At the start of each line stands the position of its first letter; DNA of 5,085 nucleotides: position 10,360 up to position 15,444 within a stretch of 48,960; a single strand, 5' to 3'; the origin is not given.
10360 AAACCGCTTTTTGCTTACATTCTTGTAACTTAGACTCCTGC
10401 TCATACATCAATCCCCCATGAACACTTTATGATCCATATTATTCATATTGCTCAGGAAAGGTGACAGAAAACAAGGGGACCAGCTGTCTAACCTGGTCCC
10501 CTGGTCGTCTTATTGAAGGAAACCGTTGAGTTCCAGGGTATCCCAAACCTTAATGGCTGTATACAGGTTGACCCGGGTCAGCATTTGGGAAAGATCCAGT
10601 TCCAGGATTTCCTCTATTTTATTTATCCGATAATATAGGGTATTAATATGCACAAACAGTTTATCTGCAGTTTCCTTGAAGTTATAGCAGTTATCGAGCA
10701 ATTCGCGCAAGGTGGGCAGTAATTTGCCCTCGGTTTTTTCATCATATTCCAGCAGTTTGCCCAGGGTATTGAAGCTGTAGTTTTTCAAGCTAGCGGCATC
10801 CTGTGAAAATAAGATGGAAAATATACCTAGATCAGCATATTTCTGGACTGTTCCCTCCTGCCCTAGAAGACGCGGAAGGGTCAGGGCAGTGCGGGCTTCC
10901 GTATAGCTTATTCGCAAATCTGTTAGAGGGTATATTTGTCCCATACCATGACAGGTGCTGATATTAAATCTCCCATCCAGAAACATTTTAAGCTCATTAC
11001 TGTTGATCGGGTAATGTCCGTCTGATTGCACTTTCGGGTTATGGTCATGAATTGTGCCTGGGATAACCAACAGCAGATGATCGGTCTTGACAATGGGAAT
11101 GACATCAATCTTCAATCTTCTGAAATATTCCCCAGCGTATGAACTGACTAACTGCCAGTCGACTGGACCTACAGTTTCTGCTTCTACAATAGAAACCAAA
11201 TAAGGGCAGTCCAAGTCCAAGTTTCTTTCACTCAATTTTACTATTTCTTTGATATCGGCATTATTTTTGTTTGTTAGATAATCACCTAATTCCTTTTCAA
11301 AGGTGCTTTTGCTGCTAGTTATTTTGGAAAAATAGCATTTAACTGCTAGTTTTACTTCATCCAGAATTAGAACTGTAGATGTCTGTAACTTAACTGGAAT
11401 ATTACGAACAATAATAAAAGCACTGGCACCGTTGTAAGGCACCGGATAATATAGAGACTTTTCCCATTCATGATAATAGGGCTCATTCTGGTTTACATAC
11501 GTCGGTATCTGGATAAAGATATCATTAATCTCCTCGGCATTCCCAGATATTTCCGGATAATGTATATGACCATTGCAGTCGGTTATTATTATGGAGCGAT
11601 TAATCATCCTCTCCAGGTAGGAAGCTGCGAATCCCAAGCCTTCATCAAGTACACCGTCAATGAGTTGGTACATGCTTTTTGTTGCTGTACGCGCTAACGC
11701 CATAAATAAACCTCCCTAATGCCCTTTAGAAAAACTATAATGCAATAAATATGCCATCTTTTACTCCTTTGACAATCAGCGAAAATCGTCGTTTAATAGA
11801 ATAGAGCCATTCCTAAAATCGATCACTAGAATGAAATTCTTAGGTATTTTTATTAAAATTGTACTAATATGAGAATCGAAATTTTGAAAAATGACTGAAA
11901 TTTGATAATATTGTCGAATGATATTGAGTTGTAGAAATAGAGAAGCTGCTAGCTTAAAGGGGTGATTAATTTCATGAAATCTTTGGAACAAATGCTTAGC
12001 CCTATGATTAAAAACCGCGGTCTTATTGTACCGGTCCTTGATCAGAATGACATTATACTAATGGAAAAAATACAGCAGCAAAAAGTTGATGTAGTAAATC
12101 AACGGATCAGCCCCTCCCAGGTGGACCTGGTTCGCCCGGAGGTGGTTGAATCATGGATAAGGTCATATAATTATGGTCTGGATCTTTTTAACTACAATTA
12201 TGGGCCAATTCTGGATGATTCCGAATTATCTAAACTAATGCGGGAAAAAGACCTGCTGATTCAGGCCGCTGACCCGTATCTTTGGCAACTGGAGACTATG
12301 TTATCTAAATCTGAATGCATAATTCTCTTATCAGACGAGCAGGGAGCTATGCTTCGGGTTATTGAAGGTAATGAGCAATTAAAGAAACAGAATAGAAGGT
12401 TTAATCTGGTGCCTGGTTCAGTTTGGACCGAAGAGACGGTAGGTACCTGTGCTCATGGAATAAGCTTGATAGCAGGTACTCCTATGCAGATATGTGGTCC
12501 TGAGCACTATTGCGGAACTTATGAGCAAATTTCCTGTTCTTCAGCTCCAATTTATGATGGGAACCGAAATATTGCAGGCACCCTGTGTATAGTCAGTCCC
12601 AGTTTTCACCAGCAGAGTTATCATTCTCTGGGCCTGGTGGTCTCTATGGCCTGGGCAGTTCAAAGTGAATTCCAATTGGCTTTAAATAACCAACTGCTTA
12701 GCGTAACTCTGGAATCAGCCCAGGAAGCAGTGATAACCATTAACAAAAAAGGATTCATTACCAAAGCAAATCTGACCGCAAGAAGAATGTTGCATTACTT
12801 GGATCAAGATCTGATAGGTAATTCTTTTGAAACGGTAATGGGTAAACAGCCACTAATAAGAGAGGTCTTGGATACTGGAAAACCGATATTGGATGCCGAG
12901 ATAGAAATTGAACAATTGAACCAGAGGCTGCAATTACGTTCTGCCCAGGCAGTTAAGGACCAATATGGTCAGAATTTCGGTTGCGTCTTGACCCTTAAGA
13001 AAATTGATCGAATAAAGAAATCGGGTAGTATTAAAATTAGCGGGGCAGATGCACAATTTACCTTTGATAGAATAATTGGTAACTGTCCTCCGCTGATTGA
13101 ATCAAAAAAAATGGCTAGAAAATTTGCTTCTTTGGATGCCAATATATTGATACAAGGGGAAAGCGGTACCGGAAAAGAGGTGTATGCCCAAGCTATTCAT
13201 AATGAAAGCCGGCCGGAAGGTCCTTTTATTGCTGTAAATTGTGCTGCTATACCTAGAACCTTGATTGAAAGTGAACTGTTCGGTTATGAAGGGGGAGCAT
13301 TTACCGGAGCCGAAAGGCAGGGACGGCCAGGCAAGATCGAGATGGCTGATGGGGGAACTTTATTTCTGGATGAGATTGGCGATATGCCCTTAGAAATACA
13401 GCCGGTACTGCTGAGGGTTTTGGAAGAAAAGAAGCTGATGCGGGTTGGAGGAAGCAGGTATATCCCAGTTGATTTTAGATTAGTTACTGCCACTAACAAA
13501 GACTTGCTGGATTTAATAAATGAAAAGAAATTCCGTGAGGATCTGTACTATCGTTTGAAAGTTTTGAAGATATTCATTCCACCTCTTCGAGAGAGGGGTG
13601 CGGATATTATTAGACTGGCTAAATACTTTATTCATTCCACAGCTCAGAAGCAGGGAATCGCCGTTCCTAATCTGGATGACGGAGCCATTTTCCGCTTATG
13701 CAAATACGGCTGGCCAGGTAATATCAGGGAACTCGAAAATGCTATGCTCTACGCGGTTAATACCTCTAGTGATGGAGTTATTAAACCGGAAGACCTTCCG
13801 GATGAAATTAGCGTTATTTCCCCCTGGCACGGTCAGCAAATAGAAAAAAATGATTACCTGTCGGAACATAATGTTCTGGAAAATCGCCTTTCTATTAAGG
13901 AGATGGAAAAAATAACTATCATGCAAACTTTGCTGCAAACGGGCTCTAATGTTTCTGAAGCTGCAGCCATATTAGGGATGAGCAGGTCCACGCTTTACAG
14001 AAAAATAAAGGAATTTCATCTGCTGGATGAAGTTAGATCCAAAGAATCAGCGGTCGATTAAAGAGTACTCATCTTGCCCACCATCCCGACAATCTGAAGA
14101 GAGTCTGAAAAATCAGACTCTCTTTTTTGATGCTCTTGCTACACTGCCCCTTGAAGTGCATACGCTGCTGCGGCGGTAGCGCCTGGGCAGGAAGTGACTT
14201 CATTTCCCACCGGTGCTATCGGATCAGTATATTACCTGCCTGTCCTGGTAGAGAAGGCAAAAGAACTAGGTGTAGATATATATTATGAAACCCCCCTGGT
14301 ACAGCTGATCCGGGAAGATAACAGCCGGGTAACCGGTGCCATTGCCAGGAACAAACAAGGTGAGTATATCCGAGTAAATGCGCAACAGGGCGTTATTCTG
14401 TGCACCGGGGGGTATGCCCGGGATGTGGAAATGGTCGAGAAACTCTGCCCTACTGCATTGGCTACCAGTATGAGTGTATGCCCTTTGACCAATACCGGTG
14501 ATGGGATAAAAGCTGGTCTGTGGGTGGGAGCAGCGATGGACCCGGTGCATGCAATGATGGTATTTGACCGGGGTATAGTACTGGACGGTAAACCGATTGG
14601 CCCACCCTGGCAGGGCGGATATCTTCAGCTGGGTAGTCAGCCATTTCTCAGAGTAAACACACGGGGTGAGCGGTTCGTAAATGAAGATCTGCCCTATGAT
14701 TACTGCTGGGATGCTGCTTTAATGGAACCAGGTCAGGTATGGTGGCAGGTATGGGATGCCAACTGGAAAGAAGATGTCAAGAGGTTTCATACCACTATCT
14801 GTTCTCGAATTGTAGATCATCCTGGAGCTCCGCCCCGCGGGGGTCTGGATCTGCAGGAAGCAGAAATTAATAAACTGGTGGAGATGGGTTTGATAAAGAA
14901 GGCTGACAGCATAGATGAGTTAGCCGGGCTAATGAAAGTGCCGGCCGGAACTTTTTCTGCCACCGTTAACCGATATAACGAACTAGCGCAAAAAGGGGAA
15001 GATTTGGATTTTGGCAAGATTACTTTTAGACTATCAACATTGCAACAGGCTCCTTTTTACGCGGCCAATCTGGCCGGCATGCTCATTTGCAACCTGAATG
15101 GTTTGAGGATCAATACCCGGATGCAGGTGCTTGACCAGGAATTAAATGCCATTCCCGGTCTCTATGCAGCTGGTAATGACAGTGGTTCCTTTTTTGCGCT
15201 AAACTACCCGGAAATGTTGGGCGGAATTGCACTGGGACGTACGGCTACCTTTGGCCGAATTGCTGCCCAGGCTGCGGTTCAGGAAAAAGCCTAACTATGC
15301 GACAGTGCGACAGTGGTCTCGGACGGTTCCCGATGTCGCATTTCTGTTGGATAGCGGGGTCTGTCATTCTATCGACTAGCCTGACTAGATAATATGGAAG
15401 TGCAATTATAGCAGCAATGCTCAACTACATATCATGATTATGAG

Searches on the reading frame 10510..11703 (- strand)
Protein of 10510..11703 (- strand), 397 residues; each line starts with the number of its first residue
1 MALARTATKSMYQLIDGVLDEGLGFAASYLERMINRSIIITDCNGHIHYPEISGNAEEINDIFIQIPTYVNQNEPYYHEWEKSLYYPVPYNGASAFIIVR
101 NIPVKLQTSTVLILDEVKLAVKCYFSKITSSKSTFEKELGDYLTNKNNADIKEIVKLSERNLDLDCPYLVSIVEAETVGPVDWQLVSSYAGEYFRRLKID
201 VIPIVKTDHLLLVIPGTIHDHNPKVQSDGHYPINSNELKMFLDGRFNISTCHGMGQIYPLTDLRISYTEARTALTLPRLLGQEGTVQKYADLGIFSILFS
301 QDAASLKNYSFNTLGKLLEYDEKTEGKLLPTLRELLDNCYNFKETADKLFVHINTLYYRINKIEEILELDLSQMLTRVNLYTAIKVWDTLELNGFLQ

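Call 21: search_protein_families(library=pfam, proteins=[window:10510-11703:-], max_evalue=0.00001)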
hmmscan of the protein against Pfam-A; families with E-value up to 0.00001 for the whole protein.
window:10510-11703:- (397 aa): 2 families
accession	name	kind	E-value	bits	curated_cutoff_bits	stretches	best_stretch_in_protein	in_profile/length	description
PF13556.12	HTH_30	-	6.5e-19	67.9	27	1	328-386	1-59/59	PucR C-terminal helix-turn-helix domain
PF17853.6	GGDEF_2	-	2.2e-07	31.5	24.5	1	159-275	14-115/116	GGDEF-like domain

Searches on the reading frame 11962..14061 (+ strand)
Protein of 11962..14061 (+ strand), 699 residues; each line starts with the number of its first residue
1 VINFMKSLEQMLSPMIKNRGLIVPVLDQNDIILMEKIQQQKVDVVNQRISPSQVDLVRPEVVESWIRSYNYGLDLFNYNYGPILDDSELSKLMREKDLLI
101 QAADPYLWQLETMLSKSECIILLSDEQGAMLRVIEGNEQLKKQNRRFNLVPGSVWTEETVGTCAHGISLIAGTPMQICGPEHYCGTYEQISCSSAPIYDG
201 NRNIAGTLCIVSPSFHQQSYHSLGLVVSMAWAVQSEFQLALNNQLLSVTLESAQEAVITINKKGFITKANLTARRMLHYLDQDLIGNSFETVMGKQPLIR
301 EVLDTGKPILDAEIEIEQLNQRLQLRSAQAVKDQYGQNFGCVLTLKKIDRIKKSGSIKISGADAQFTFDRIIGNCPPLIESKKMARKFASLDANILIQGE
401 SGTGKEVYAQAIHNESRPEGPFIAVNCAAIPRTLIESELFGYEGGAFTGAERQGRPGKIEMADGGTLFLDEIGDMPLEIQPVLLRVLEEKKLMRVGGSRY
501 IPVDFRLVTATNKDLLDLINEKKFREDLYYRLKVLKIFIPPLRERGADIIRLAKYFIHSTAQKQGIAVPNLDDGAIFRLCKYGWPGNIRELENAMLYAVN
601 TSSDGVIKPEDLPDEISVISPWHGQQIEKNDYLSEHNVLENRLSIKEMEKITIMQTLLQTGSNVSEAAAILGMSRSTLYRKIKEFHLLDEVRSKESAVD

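Call 21: search_protein_families(library=pfam, proteins=[window:11962-14061:+], max_evalue=0.00001)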
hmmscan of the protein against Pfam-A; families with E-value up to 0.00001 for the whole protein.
window:11962-14061:+ (699 aa): 7 families
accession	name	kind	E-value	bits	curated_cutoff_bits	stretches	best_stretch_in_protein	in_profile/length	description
PF00158.32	Sigma54_activat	-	8.1e-66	221.3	20.2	1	371-537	1-167/168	Sigma-54 interaction domain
PF25601.1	AAA_lid_14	-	1.5e-21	76.4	27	1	543-617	1-75/87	AAA+ ATPase lid domain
PF14532.12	Sigma54_activ_2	-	2.5e-15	57.3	25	1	373-542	2-138/138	Sigma-54 interaction domain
PF02954.25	HTH_8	-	2.1e-12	47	22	1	645-685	2-42/42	Bacterial regulatory protein, Fis family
PF01078.27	Mg_chelatase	-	1.4e-07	31.6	20.3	0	446-513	89-158/207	Magnesium chelatase, subunit ChlI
PF00989.32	PAS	-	7.9e-07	29.5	22.6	0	246-316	3-79/113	PAS fold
PF07728.20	AAA_5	-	1.7e-06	28.5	22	1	394-513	1-123/139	AAA domain (dynein-related subfamily)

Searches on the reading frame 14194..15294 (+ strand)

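Call 21: search_protein_families(library=pfam, proteins=[window:14194-15294:+], max_evalue=0.00001)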
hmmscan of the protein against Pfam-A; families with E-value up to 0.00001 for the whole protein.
window:14194-15294:+ (366 aa): 2 families
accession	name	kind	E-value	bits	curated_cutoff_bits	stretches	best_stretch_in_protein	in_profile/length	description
PF00890.30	FAD_binding_2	-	3.1e-35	122.6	20.4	1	17-338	147-407/414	FAD binding domain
PF01266.30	DAO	-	2.8e-07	30.8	27.9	1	9-84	146-217/353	FAD dependent oxidoreductase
